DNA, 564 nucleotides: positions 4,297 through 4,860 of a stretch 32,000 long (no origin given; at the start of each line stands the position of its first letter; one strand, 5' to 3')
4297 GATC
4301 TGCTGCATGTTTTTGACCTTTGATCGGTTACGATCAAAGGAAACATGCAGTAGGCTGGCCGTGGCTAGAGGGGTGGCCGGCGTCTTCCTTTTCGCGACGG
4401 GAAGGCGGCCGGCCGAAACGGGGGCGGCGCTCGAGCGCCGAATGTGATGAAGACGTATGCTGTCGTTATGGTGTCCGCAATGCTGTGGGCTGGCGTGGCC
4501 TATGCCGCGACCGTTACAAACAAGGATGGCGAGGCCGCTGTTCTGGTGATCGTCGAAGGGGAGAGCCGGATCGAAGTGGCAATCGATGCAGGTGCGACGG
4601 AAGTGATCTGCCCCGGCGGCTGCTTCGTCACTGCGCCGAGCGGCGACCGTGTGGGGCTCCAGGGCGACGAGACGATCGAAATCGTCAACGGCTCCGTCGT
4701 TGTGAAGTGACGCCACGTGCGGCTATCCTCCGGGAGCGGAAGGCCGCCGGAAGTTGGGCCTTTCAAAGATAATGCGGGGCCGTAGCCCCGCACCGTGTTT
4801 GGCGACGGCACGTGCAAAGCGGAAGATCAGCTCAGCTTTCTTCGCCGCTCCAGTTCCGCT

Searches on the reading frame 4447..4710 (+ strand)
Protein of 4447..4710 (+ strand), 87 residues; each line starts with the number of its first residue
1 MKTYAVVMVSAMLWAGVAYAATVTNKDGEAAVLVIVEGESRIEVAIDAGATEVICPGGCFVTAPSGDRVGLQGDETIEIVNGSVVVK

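Call 31: find_encoding_contigs(protein=window:4447-4710:+, flank=2000, max_places=10)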
Protein window:4447-4710:+ (87 aa): 24 contigs read that carry it; 8 places shown.
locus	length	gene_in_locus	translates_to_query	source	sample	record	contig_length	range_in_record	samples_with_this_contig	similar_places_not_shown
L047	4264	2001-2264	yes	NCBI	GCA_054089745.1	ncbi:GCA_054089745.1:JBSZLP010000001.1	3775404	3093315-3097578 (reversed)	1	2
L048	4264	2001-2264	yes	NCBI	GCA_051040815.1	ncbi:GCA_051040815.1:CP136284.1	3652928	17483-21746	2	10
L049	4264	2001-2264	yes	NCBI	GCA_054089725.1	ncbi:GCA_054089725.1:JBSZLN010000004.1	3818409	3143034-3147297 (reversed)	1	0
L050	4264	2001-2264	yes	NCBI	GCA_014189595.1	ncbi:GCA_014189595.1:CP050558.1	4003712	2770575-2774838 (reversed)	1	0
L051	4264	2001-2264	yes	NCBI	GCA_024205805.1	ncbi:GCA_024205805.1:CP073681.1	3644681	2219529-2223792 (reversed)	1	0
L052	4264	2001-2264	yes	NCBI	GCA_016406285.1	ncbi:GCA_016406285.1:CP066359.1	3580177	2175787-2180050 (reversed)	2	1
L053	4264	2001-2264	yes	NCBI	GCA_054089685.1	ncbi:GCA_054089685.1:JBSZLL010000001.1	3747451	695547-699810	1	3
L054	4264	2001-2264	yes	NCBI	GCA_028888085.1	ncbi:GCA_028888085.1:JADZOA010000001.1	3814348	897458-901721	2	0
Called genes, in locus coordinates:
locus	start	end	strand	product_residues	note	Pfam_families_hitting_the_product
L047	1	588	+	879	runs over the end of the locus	PF00924:MS_channel_2nd, PF21082:MS_channel_3rd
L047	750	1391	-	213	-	PF03741:TerC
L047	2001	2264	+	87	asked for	-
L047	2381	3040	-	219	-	PF01872:RibD_C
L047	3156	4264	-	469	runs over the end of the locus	PF19363:DUF5939, PF00211:Guanylate_cyc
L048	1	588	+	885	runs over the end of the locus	PF00924:MS_channel_2nd, PF21082:MS_channel_3rd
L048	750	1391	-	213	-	PF03741:TerC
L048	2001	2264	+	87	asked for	-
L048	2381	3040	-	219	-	PF01872:RibD_C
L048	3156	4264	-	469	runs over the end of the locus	PF19363:DUF5939, PF00211:Guanylate_cyc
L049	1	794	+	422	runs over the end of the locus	PF00924:MS_channel_2nd, PF21082:MS_channel_3rd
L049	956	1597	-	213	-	PF03741:TerC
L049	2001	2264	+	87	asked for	-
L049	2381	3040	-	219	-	PF01872:RibD_C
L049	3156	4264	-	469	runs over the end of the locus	PF19363:DUF5939, PF00211:Guanylate_cyc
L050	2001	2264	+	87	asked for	-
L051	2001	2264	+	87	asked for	-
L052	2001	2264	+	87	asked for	-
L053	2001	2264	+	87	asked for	-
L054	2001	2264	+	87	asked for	-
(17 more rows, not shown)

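Call 48: find_homologous_proteins(query=window:4447-4710:+)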
Query window:4447-4710:+ (87 aa): 52 proteins with E <= 0.001 among 55 candidates.
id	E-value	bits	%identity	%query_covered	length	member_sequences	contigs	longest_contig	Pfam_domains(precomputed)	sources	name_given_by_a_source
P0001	8.3e-47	174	99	100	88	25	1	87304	-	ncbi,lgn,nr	ncbi:hypothetical protein GOB08_22695 [Sinorhizobium meliloti]|nr:hypothetical protein [Sinorhizobiu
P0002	4.2e-44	165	93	100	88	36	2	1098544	-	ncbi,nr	ncbi:hypothetical protein CN934_09310 [Ensifer sp. MMN_5]|nr:hypothetical protein CN934_09310 [Ensif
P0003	1.9e-43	163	93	100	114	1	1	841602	-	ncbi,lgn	-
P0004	1.9e-40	154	91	100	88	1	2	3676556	-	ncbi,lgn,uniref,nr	ncbi:hypothetical protein C7U60_12000 [Mesorhizobium plurifarium]|uniref:hypothetical protein n=1 Ta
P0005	2.0e-34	134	79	100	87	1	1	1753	-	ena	-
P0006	4.2e-34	133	76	100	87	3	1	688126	-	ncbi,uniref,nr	ncbi:hypothetical protein QN224_12570 [Sinorhizobium sp. 8-89]|uniref:hypothetical protein n=1 Tax=S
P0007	6.8e-34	133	76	100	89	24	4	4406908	-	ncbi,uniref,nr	ncbi:putative SIGNAL PEPTIDE protein [Sinorhizobium sp. CCBAU 05631]|uniref:Uncharacterized protein 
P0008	1.1e-33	132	75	100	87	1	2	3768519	-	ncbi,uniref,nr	ncbi:hypothetical protein PYH37_004424 [Sinorhizobium numidicum]|uniref:Uncharacterized protein n=1 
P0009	1.4e-33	132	75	100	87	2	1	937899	-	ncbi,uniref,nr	ncbi:hypothetical protein ILFOPFJJ_04689 [Ensifer psoraleae]|uniref:hypothetical protein n=1 Tax=Sin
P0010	1.4e-33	132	68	100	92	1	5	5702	-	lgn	-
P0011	3.1e-33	131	72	100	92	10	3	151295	-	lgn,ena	-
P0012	5.2e-33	130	71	100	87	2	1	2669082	-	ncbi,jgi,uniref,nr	ncbi:hypothetical protein [Ensifer sp.]|uniref:hypothetical protein n=1 Tax=Ensifer sp. TaxID=187208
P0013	8.5e-33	129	75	100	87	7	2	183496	-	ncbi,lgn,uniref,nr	ncbi:hypothetical protein [Sinorhizobium medicae]|uniref:Uncharacterized protein n=1 Tax=Sinorhizobi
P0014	9.0e-33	129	72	100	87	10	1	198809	-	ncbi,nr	ncbi:hypothetical protein EHS39_15445 [Ensifer sp. MPMI2T]|nr:hypothetical protein EHS39_15445 [Ensi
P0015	2.2e-32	128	78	100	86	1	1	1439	-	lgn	-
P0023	6.9e-31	123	67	100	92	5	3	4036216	-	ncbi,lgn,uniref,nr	ncbi:hypothetical protein ACI2KT_08625 [Ensifer adhaerens]|uniref:hypothetical protein n=1 Tax=Ensif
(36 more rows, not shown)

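Call 50: find_encoding_contigs(protein=P0001, flank=1300, max_places=8)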
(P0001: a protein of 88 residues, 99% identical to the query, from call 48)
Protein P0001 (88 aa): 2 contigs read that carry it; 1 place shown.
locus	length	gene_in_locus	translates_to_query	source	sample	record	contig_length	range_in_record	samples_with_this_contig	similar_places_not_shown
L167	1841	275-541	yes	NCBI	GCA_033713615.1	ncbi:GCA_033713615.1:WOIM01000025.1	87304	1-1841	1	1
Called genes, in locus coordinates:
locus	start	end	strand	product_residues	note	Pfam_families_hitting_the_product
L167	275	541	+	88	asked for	-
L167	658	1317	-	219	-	PF01872:RibD_C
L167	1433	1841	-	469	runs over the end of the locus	PF19363:DUF5939, PF00211:Guanylate_cyc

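Call 51: find_encoding_contigs(protein=P0002, flank=1300, max_places=6)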
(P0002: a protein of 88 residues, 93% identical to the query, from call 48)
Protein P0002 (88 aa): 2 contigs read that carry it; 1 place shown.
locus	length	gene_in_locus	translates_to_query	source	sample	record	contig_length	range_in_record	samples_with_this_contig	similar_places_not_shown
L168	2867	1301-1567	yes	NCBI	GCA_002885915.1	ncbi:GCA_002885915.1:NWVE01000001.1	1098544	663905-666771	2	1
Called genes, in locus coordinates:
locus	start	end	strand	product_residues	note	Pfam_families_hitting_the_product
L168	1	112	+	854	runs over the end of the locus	PF00924:MS_channel_2nd, PF21082:MS_channel_3rd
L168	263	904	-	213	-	PF03741:TerC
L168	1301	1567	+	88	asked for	-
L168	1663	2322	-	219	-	PF01872:RibD_C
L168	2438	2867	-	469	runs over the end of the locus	PF19363:DUF5939, PF00211:Guanylate_cyc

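Call 52: find_encoding_contigs(protein=P0013, flank=1300, max_places=4)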
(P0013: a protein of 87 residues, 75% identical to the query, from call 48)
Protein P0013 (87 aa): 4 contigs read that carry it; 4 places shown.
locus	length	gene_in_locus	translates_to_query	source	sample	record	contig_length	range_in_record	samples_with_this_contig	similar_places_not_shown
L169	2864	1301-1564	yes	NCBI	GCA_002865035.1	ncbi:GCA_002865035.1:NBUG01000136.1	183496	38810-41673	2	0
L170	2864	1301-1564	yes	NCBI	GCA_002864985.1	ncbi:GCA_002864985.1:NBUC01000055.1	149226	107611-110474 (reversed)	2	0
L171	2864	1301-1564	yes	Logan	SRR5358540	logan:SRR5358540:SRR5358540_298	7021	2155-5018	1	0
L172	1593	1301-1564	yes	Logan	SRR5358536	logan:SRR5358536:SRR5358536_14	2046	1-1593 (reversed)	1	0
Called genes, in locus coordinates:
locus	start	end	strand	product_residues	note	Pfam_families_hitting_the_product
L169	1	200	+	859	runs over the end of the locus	PF00924:MS_channel_2nd, PF21082:MS_channel_3rd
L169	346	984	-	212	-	PF03741:TerC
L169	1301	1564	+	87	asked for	-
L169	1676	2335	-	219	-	PF01872:RibD_C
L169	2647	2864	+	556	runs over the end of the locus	PF00353:HemolysinCabind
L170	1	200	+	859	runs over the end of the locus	-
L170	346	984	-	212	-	PF03741:TerC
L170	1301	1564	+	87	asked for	-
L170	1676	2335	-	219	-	PF01872:RibD_C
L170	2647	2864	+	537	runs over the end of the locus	PF00353:HemolysinCabind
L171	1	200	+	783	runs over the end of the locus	?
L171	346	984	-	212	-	PF03741:TerC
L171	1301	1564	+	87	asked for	-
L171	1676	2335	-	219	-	PF01872:RibD_C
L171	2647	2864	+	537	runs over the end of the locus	PF00353:HemolysinCabind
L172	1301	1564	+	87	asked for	-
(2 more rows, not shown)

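Call 54: find_encoding_contigs(protein=P0008, flank=1300, max_places=2)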
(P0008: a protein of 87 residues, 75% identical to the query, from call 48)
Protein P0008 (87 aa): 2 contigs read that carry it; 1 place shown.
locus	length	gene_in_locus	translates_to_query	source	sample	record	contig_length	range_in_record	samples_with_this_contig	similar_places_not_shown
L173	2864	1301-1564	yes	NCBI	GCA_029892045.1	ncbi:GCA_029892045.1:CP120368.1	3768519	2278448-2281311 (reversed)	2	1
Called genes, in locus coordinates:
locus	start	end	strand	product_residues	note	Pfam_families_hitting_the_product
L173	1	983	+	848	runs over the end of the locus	PF12607:DUF3772 (weak), PF00924:MS_channel_2nd, PF21082:MS_channel_3rd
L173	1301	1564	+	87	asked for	-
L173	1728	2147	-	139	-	PF00571:CBS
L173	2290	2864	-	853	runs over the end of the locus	PF01266:DAO, PF16350:FAO_M, PF01571:GCV_T, PF08669:GCV_T_C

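Call 55: find_encoding_contigs(protein=P0007, flank=1300, max_places=3)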
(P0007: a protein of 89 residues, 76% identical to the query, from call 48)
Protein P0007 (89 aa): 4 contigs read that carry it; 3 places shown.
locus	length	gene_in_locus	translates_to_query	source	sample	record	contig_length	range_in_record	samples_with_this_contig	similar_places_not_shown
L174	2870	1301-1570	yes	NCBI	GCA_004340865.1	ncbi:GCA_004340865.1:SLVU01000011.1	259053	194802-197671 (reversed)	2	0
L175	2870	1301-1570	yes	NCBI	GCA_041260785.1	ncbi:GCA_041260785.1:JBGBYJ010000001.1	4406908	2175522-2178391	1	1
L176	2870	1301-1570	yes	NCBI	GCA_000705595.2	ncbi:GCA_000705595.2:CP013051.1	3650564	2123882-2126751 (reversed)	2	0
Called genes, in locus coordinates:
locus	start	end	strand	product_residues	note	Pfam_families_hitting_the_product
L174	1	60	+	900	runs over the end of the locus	PF12607:DUF3772 (weak), PF00924:MS_channel_2nd, PF21082:MS_channel_3rd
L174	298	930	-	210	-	PF03741:TerC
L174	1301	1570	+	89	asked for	-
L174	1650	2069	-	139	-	PF00571:CBS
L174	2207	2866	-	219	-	PF01872:RibD_C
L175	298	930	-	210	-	PF03741:TerC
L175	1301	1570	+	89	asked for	-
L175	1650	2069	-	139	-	PF00571:CBS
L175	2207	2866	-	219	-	PF01872:RibD_C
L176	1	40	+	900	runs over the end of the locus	PF12607:DUF3772 (weak), PF00924:MS_channel_2nd, PF21082:MS_channel_3rd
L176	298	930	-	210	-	PF03741:TerC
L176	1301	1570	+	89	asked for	-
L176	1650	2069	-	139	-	PF00571:CBS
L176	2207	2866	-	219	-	PF01872:RibD_C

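Call 56: find_encoding_contigs(protein=P0004, flank=1300, max_places=2)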
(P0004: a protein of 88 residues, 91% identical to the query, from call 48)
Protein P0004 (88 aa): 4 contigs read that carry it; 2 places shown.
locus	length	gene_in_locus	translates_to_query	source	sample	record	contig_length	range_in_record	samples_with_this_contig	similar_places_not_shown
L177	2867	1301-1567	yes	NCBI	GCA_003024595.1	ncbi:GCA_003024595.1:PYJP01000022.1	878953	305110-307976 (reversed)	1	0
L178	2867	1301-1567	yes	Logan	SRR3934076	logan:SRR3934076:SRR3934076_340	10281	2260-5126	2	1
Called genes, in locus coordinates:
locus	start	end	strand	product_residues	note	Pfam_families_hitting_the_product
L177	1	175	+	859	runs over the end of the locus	-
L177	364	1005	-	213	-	PF03741:TerC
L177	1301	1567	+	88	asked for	-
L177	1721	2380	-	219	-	PF01872:RibD_C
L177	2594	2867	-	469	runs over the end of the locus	PF19363:DUF5939, PF00211:Guanylate_cyc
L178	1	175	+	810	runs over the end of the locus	?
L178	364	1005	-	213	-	PF03741:TerC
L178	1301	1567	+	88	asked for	-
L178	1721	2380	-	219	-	PF01872:RibD_C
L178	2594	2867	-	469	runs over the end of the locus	PF19363:DUF5939, PF00211:Guanylate_cyc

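Call 57: find_encoding_contigs(protein=P0023, flank=1300, max_places=2)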
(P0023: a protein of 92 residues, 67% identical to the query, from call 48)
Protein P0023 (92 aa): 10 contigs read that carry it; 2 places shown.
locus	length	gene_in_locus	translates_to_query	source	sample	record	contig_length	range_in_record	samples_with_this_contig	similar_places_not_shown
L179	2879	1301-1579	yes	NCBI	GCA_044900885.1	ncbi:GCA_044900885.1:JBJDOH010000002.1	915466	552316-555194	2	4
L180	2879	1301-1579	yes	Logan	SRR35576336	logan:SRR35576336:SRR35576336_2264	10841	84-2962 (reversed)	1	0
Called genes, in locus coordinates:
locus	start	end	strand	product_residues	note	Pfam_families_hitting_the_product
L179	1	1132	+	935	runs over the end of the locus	PF00924:MS_channel_2nd, PF21082:MS_channel_3rd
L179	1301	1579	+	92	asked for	-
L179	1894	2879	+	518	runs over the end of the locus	PF00656:Peptidase_C14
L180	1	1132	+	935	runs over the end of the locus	PF00924:MS_channel_2nd, PF21082:MS_channel_3rd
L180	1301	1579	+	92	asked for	-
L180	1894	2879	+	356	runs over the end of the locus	?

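Call 65: list_cluster_members(proteins=[window:4447-4710:+, window:3196-3837:-])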
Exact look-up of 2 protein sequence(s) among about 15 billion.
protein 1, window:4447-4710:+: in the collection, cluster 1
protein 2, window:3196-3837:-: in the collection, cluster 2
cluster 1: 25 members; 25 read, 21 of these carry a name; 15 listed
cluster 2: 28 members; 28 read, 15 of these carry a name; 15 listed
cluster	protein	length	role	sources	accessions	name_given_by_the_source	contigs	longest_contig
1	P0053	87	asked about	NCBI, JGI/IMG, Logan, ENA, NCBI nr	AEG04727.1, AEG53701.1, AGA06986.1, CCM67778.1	hypothetical protein [Sinorhizobium meliloti]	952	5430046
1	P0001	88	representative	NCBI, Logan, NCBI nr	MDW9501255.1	hypothetical protein GOB08_22695 [Sinorhizobium meliloti] | hypothetical protein [Sinorhizobium meliloti]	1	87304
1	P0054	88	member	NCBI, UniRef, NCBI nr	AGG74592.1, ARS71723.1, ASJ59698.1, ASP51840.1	hypothetical protein CN151_24125 [Sinorhizobium meliloti] | Uncharacterized protein n=4 Tax=Rhizobium meliloti TaxID=382 RepID=A0AAW9THD2_RHIML | putative signal peptide protein [Sinorhizobium meliloti 2011]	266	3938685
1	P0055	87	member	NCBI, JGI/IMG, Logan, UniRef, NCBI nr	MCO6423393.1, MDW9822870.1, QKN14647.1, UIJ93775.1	hypothetical protein HR059_09250 [Sinorhizobium meliloti WSM1022] | hypothetical protein | Uncharacterized protein n=2 Tax=Sinorhizobium TaxID=28105 RepID=A0ABY8T9F3_9HYPH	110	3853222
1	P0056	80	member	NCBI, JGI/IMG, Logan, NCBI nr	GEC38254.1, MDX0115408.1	hypothetical protein EME01_23260 [Sinorhizobium meliloti] | uncharacterized cupin superfamily protein | hypothetical protein [Sinorhizobium meliloti]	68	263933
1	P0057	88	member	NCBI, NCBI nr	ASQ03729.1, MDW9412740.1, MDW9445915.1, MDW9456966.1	hypothetical protein GOB91_15725 [Sinorhizobium meliloti] | hypothetical protein CDO23_07050 [Sinorhizobium meliloti]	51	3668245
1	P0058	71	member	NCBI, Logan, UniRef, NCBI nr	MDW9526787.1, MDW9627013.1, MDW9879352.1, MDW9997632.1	hypothetical protein RWA02_00120 [Sinorhizobium meliloti] | hypothetical protein n=1 Tax=Rhizobium meliloti TaxID=382 RepID=UPI00030C943F | hypothetical protein [Sinorhizobium meliloti]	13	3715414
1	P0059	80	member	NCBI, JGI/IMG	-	uncharacterized cupin superfamily protein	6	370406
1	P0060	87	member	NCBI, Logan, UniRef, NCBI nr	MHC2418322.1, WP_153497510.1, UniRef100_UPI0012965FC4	hypothetical protein [Sinorhizobium meliloti] | hypothetical protein n=1 Tax=Rhizobium meliloti TaxID=382 RepID=UPI0012965FC4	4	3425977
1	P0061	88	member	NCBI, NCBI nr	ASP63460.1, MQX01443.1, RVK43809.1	hypothetical protein CN160_28330 [Sinorhizobium meliloti] | hypothetical protein CDO29_01885 [Sinorhizobium meliloti]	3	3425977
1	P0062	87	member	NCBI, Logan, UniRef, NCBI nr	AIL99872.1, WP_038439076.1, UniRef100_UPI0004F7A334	hypothetical protein [Sinorhizobium meliloti] | hypothetical protein n=1 Tax=Rhizobium meliloti TaxID=382 RepID=UPI0004F7A334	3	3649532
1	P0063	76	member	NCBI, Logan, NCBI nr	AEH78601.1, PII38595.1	hypothetical signal peptide protein [Sinorhizobium meliloti SM11]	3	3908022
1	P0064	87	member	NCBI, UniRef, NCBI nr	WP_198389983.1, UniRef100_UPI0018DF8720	hypothetical protein [Sinorhizobium meliloti] | hypothetical protein n=1 Tax=Rhizobium meliloti TaxID=382 RepID=UPI0018DF8720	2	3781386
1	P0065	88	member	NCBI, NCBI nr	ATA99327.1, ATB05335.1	hypothetical protein BWO90_26040 [Sinorhizobium meliloti] | hypothetical protein BWO76_24215 [Sinorhizobium meliloti]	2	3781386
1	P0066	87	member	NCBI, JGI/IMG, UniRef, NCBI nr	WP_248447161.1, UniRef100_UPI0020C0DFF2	hypothetical protein [Sinorhizobium meliloti] | uncharacterized cupin superfamily protein | hypothetical protein n=1 Tax=Rhizobium meliloti TaxID=382 RepID=UPI0020C0DFF2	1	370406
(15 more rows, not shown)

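Call 66: find_encoding_contigs(protein=P0054, flank=1300, max_places=10)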
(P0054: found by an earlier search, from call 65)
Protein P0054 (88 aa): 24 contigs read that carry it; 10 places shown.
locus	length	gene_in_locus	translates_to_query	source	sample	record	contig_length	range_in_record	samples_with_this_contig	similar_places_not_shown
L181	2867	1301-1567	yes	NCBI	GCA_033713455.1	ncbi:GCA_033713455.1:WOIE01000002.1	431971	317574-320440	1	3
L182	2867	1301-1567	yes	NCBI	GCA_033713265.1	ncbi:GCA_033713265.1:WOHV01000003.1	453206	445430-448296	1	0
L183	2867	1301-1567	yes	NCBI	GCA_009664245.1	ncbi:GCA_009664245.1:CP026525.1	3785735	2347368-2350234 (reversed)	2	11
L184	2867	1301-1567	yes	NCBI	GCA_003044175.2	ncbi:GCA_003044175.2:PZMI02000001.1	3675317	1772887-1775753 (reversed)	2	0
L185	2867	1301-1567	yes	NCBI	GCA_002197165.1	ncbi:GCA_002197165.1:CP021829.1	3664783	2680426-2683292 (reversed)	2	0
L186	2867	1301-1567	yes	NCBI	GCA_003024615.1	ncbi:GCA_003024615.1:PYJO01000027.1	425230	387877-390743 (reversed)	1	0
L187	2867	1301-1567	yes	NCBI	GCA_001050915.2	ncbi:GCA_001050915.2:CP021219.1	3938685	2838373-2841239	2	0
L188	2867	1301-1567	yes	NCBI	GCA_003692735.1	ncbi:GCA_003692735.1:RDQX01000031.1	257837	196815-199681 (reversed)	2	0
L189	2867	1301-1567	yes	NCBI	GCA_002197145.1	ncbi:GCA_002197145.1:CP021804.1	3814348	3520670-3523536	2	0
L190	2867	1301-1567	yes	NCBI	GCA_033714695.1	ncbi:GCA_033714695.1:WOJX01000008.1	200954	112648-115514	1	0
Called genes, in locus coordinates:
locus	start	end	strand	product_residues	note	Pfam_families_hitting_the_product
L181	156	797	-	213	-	PF03741:TerC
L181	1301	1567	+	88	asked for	-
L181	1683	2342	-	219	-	PF01872:RibD_C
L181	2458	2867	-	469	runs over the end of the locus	PF19363:DUF5939, PF00211:Guanylate_cyc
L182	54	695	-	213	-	PF03741:TerC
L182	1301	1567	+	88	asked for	-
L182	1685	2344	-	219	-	PF01872:RibD_C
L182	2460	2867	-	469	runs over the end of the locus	PF19363:DUF5939, PF00211:Guanylate_cyc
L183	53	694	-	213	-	PF03741:TerC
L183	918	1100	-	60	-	-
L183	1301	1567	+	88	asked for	-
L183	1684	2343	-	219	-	PF01872:RibD_C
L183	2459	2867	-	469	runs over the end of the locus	PF19363:DUF5939, PF00211:Guanylate_cyc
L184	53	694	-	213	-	PF03741:TerC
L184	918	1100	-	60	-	-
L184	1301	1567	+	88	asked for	-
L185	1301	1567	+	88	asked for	-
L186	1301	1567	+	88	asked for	-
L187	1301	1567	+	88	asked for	-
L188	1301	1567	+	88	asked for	-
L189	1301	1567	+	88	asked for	-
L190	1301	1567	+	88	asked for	-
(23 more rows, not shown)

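Call 67: find_encoding_contigs(protein=P0055, flank=1300, max_places=10)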
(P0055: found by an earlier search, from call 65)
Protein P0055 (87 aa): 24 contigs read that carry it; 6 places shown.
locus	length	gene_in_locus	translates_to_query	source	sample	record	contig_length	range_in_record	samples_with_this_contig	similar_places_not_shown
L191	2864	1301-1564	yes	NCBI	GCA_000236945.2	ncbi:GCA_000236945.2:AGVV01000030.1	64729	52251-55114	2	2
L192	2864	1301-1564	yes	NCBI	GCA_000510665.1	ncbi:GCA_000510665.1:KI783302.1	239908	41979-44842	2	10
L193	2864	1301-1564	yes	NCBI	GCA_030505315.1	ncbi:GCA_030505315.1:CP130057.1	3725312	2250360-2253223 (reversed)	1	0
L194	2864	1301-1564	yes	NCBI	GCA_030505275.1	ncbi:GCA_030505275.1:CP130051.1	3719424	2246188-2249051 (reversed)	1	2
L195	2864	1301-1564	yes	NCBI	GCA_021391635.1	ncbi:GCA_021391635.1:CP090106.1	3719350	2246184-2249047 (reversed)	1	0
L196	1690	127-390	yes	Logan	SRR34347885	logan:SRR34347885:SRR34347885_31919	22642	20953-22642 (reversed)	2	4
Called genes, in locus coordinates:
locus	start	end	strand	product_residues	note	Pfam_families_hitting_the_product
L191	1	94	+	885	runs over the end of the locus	PF00924:MS_channel_2nd, PF21082:MS_channel_3rd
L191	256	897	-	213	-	PF03741:TerC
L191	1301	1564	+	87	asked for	-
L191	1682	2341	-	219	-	PF01872:RibD_C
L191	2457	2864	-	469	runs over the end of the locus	PF19363:DUF5939, PF00211:Guanylate_cyc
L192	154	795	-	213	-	PF03741:TerC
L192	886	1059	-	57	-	-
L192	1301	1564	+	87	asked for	-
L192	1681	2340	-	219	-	PF01872:RibD_C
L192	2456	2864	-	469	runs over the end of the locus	PF19363:DUF5939, PF00211:Guanylate_cyc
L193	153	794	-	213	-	PF03741:TerC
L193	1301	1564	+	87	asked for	-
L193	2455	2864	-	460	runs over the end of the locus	PF19363:DUF5939, PF00211:Guanylate_cyc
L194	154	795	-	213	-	PF03741:TerC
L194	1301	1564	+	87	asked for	-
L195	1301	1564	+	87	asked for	-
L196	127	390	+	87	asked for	-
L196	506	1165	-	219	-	PF01872:RibD_C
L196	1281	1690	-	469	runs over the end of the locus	PF19363:DUF5939, PF00211:Guanylate_cyc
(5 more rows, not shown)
